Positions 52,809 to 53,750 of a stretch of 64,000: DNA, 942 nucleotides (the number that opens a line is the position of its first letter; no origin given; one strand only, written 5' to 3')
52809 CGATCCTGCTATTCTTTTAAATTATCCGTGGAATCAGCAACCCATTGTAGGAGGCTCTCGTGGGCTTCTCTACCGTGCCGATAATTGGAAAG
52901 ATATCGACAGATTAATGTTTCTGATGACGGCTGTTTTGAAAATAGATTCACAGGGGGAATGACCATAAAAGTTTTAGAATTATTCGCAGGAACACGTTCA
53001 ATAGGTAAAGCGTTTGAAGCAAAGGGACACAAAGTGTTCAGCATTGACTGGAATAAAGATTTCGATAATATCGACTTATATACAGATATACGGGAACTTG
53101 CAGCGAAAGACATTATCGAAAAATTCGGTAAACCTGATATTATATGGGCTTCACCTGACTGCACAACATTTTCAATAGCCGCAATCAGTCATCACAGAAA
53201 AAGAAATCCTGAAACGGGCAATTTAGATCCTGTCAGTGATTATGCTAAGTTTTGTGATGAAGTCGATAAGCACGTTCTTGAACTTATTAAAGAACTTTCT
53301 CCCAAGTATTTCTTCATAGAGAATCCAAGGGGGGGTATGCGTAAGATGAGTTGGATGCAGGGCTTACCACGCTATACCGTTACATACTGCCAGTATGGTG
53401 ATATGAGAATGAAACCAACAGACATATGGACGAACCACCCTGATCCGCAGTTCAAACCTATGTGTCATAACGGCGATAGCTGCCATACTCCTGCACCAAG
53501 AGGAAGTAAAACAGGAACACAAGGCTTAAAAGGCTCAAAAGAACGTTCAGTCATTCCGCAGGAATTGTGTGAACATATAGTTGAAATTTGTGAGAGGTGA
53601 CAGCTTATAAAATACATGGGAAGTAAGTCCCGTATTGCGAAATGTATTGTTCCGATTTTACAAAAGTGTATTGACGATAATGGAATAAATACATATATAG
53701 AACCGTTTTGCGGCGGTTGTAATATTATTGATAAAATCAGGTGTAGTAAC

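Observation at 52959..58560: Dense DNA-modification island: five DNA methyltransferases flanking a macrodomain and a DndC/PAPS-reductase-like gene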

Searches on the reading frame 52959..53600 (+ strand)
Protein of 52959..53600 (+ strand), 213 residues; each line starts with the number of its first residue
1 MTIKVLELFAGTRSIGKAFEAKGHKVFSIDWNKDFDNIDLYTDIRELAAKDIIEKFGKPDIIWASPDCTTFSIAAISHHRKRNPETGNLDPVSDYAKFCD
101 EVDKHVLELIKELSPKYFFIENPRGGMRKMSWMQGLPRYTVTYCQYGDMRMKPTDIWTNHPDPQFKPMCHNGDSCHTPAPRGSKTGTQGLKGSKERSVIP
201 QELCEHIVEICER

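Call 3: search_protein_families(library=pfam, proteins=[window:52959-53600:+], max_evalue=0.01)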
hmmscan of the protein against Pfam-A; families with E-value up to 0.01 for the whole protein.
window:52959-53600:+ (213 aa): 1 family
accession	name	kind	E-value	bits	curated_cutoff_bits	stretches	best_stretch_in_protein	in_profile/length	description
PF00145.23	DNA_methylase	-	3.8e-08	33.6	22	1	3-125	1-113/324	C-5 cytosine-specific DNA methylase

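Call 7: search_protein_families(library=phrogs, proteins=[window:52959-53600:+], max_evalue=0.001)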
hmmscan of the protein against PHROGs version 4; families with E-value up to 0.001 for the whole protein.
window:52959-53600:+ (213 aa): 5 families
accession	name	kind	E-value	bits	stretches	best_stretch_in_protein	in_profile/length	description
phrog_757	-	other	1.2e-47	163.1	1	3-210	15-217/247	DNA methyltransferase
phrog_363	-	other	2.9e-13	50.6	1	1-129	52-171/327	DNA methyltransferase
phrog_116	-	other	3.5e-11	43.2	1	1-122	206-321/779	DNA methyltransferase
phrog_2882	-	other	2.1e-10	41.4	1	14-77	16-89/262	DNA methyltransferase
phrog_5999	-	other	1.2e-05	26.3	1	40-80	51-90/109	DNA methyltransferase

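Call 8: search_protein_families(library=ncbifam, proteins=[window:52959-53600:+], max_evalue=0.001)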
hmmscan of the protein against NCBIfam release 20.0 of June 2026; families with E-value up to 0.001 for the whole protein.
window:52959-53600:+ (213 aa): 1 family
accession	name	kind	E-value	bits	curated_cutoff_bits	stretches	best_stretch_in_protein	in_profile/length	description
TIGR00675.1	dcm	superfamily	2.2e-05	24.3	100.65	1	5-124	1-111/329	DNA (cytosine-5-)-methyltransferase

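Call 22: search_protein_families(library=padloc, proteins=[window:52959-53600:+], max_evalue=0.01)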
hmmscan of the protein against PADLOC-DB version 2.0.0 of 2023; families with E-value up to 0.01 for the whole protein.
window:52959-53600:+ (213 aa): 15 families
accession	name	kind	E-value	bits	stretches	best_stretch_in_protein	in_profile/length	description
PDLC02653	DrmMII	-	2e-07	28.3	1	1-122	3-122/333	DrmMII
PDLC03378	MTase_II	-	1e-06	26.3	1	1-125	1-119/344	Type II methyltransferase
PDLC03234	MTase_II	-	1.1e-06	26.2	1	3-125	5-124/375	Type II methyltransferase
PDLC03272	MTase_II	-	1.8e-06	25.4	1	2-124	74-186/407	Type II methyltransferase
PDLC00027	DruM2|DruM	-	2.2e-05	22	1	2-130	11-127/361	DNA cytosine methylase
PDLC02656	DrmMII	-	4e-05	20.6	1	41-129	58-141/491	DrmMII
PDLC02648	DrmMII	-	9e-05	19.4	1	18-129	50-171/468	DrmMII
PDLC00026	DruM2|DruM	-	0.00032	18.3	1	41-129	54-123/336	DNA cytosine methylase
PDLC03270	MTase_II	-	0.00035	17.7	1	4-102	2-104/309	Type II methyltransferase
PDLC03361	MTase_II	-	0.00067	16.6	1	3-81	87-188/455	Type II methyltransferase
PDLC00031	DruM2|DruM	-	0.00097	16.3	1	2-133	11-130/361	DNA cytosine methylase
PDLC03718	oMTase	-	0.0015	15.9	1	1-83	1-83/362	orphan methyltransferase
PDLC03307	MTase_II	-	0.0043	14.3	0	4-130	2-118/382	Type II methyltransferase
PDLC03231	MTase_II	-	0.0064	13.3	0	49-130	67-142/488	Type II methyltransferase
PDLC03733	oMTase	-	0.0094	12.8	0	3-34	91-123/476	orphan methyltransferase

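Call 46: find_homologous_proteins(query=window:52959-53600:+, max_evalue=0.00001)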
Query window:52959-53600:+ (213 aa): 8000 proteins with E <= 0.00001 among 8000 candidates; the best 120 are listed.
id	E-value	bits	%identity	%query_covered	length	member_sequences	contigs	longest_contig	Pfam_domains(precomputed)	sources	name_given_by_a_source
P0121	1.0e-147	508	100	100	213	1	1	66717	PF00145.24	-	-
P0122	1.5e-125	435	84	99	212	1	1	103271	PF00145.24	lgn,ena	-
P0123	1.6e-125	435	84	99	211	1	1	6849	PF00145.24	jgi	jgi:site-specific DNA-cytosine methylase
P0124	2.0e-125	435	84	99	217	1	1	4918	-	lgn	-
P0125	2.1e-125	435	84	99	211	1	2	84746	PF00145.24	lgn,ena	-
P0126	2.1e-125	435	83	99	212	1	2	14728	PF00145.24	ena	-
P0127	2.9e-125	434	84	99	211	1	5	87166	PF00145.24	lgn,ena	-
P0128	3.1e-125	434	84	99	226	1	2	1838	PF00145.24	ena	-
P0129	4.8e-125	434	84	100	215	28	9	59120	PF00145.24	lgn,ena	-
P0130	8.9e-125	433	83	100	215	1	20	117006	PF00145.24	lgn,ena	-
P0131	1.5e-124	432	82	99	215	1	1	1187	PF00145.24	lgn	-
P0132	1.8e-124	432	83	99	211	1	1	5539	PF00145.24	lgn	-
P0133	1.8e-124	432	84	100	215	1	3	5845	PF00145.24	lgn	-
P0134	2.3e-124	431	83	100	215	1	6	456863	PF00145.24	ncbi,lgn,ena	-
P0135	2.5e-124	431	82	99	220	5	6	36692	PF00145.24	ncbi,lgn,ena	-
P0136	2.7e-124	431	82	99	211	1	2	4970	PF00145.24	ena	-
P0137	2.8e-124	431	82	99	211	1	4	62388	PF00145.24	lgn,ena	-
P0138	3.1e-124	431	83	100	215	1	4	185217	PF00145.24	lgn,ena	-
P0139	3.8e-124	431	82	99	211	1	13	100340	PF00145.24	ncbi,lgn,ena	-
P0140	4.7e-124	430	82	99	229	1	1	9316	PF00145.24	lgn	-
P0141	4.7e-124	430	83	98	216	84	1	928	PF00145.24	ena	-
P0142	5.2e-124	430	82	99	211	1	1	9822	PF00145.24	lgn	-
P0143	5.5e-124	430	83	100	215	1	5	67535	PF00145.24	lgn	-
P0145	1.0e-123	429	83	100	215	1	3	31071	PF00145.24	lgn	-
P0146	1.1e-123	429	83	100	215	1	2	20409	PF00145.24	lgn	-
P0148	1.4e-123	429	82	99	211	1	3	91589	PF00145.24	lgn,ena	-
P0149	1.6e-123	429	83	100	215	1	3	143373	PF00145.24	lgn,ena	-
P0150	2.5e-123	428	83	99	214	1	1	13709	PF00145.24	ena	-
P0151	2.5e-123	428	82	99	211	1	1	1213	PF00145.24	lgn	-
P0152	2.8e-123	428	82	99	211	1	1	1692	PF00145.24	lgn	-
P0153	3.1e-123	428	82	99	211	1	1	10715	PF00145.24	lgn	-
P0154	3.2e-123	428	80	100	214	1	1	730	PF00145.24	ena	-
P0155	3.3e-123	428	82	99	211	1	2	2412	PF00145.24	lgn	-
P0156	3.6e-123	428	82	99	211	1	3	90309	PF00145.24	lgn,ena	-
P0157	3.6e-123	428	82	100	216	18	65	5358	PF00145.24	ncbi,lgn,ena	-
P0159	4.0e-123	427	82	99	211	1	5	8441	PF00145.24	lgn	-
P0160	4.0e-123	427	83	99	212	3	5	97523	PF00145.24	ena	-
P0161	4.2e-123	427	83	99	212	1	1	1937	PF00145.24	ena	-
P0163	5.4e-123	427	81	99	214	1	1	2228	PF00145.24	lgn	-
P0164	5.4e-123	427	82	99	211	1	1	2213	PF00145.24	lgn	-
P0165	5.8e-123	427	82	100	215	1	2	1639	PF00145.24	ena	-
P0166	6.5e-123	427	82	99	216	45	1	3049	PF00145.24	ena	-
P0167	7.3e-123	427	82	99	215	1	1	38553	PF00145.24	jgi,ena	-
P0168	7.7e-123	427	83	100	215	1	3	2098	PF00145.24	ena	-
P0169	9.0e-123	426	82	99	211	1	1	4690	PF00145.24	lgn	-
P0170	1.0e-122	426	81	99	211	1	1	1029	PF00145.24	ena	-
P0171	1.0e-122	426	82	100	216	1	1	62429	PF00145.24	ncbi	-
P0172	1.0e-122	426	81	99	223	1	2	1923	PF00145.24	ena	-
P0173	1.1e-122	426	82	99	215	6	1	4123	PF00145.24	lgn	-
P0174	1.2e-122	426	81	99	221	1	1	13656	PF00145.24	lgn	-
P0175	1.2e-122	426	82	99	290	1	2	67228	PF00145.24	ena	-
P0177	1.4e-122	426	81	100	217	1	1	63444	PF00145.24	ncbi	-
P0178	1.7e-122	425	81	99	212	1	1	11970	PF00145.24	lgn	-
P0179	1.7e-122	425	82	99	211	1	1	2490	PF00145.24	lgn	-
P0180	2.4e-122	425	81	100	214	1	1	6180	PF00145.24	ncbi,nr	ncbi:MAG: DNA cytosine methyltransferase [Ruminiclostridium sp.]|nr:DNA cytosine methyltransferase [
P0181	2.5e-122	425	81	100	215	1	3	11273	PF00145.24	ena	-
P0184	2.5e-122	425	80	99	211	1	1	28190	PF00145.24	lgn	-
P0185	2.6e-122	425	82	99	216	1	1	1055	PF00145.24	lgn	-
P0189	3.1e-122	425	82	99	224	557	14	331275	PF00145.24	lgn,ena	-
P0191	3.8e-122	424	81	99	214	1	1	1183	PF00145.24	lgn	-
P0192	3.9e-122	424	80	99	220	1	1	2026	PF00145.24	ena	-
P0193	4.1e-122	424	81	99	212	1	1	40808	PF00145.24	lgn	-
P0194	4.5e-122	424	81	99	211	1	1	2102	PF00145.24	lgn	-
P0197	4.8e-122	424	81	100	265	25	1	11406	PF00145.24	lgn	-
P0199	4.9e-122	424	81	99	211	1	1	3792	PF00145.24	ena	-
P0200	5.1e-122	424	81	99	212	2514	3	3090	PF00145.24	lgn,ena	-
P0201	5.4e-122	424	82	99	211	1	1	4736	PF00145.24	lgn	-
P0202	5.6e-122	424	81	99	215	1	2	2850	PF00145.24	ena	-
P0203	5.6e-122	424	81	99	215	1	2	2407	PF00145.24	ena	-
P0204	5.7e-122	424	81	99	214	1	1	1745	PF00145.24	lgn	-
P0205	6.2e-122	424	81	99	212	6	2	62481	PF00145.24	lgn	-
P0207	6.8e-122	423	81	100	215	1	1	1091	PF00145.24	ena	-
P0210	6.8e-122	423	81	99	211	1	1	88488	PF00145.24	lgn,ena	-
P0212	6.9e-122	423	80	99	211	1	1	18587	PF00145.24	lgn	-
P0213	7.1e-122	423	82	99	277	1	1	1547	PF00145.24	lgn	-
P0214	7.6e-122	423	81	99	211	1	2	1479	PF00145.24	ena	-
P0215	8.9e-122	423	82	98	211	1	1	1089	PF00145.24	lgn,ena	-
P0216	9.3e-122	423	81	99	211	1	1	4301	PF00145.24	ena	-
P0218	1.0e-121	423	81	99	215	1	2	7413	PF00145.24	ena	-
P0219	1.1e-121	423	80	100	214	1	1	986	PF00145.24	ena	-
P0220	1.2e-121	423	81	99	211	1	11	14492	PF00145.24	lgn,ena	-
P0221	1.2e-121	423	81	99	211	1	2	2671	PF00145.24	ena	-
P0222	1.3e-121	423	81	99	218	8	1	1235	PF00145.24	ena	-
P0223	1.3e-121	422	80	99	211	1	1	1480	PF00145.24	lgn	-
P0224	1.4e-121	422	81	99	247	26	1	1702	PF00145.24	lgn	-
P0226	1.7e-121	422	81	99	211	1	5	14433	PF00145.24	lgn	-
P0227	1.7e-121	422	82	99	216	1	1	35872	PF00145.24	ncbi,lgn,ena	-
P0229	1.8e-121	422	81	100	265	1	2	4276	PF00145.24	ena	-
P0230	1.9e-121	422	79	99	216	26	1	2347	PF00145.24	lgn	-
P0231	2.0e-121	422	81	99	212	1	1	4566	PF00145.24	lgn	-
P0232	2.0e-121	422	81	99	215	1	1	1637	PF00145.24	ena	-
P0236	2.1e-121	422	81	99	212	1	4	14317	PF00145.24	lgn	-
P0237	2.3e-121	422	81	99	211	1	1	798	PF00145.24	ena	-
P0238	2.3e-121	422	80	99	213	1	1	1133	PF00145.24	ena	-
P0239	2.4e-121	422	81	99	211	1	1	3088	PF00145.24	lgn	-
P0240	2.4e-121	422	80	99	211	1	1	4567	PF00145.24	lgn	-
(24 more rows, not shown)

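Call 54: predict_structure(alignment_id=A4)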
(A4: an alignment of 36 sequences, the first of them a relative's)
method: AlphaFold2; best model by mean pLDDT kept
length: 213 residues; sequences in the alignment: 36
mean_pLDDT: 85.1   pTM: 0.85
mean pLDDT of the five models: 85.1, 78.3, 77.7, 77.1, 73.1
residues with pLDDT >= 90: 103; 70-90: 77; 50-70: 18; < 50: 15
segments of 3 or more residues with pLDDT < 50: 69-74, 184-192
pLDDT, mean of each block of 10 residues (from residue 1): 93 94 97 90 94 98 78 60 82 84 94 98 74 90 88 89 92 79 46 70 97 95
secondary structure, 60 per line:
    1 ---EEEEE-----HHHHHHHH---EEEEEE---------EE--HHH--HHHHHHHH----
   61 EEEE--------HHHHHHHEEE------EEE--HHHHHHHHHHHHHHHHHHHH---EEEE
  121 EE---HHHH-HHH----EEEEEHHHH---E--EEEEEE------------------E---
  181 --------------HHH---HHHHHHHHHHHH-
elements in order: E4-8 H14-21 E25-30 H49-56 E61-64 H73-79 E80-82 E89-91 H94-113 E117-122 H126-129 E138-142 H143-146 E153-158 H201-212

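Call 56: fold_search(model_id=the predicted structure, library=pdb)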
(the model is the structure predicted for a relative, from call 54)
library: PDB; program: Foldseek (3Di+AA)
matches with E <= 10: 1713; with E <= 0.001: 140
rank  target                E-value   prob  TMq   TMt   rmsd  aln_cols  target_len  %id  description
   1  6u91_A                4.1e-09  1.00  0.56  0.42   6.0       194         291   18  Crystal structure of DNMT3B(Q772R)-DNMT3L in complex with CpGpT DNA (released 2020-06-10)
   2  7v0e_F                5.7e-09  1.00  0.53  0.44   4.9       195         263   15  Crystal structure of the macro-oligomeric form of DNMT3B methyltransferase domain. (released 2022-06-22)
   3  6u90_A                6.5e-09  1.00  0.56  0.42   5.7       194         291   18  Crystal structure of DNMT3B(N779A)-DNMT3L in complex with CpGpT DNA (released 2020-06-10)
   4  6u8w_A                1.0e-08  1.00  0.55  0.41   6.0       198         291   18  Crystal structure of DNMT3B(K777A)-DNMT3L in complex with CpGpT DNA (released 2020-06-10)
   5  8te1_A                1.1e-08  1.00  0.56  0.45   5.6       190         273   15  Crystal structure of the methyltransferase domain of R882H/R676K DNMT3A homotetramer (released 2024-03-13)
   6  7v0e_C                1.1e-08  1.00  0.52  0.42   4.9       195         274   15  Crystal structure of the macro-oligomeric form of DNMT3B methyltransferase domain. (released 2022-06-22)
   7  6u8p_A                1.2e-08  1.00  0.55  0.42   6.0       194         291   18  Crystal structure of DNMT3B-DNMT3L in complex with CpGpA DNA (released 2020-06-10)
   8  8tdr_A                1.3e-08  1.00  0.58  0.46   5.5       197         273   15  Crystal structure of the methyltransferase domain of DNMT3A homotetramer (released 2024-03-13)
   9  7v0e_B                1.7e-08  1.00  0.52  0.42   5.3       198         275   16  Crystal structure of the macro-oligomeric form of DNMT3B methyltransferase domain. (released 2022-06-22)
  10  3ubt_A                1.9e-08  1.00  0.50  0.34   4.3       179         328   17  Crystal Structure of C71S Mutant of DNA Cytosine-5 Methyltransferase M.HaeIII Bound to DNA (released 2012-10-03)
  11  6kdt_A                2.0e-08  1.00  0.56  0.45   5.9       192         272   17  Crystal structure of human DNMT3B (Q772R)-DNMT3L complex (released 2020-02-19)
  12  8te1_B                2.0e-08  1.00  0.55  0.44   5.7       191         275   17  Crystal structure of the methyltransferase domain of R882H/R676K DNMT3A homotetramer (released 2024-03-13)
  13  4u7t_A                2.0e-08  1.00  0.55  0.31   6.1       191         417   16  Crystal structure of DNMT3A-DNMT3L in complex with histone H3 (released 2014-11-12)
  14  8eij_B                2.6e-08  1.00  0.53  0.28   6.3       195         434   18  Cryo-EM structure of human DNMT3B homo-trimer (released 2023-09-20)
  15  8te4_B                3.9e-08  1.00  0.56  0.45   5.6       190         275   15  Crystal structure of the methyltransferase domain of R882H/N879A DNMT3A homotetramer (released 2024-03-13)
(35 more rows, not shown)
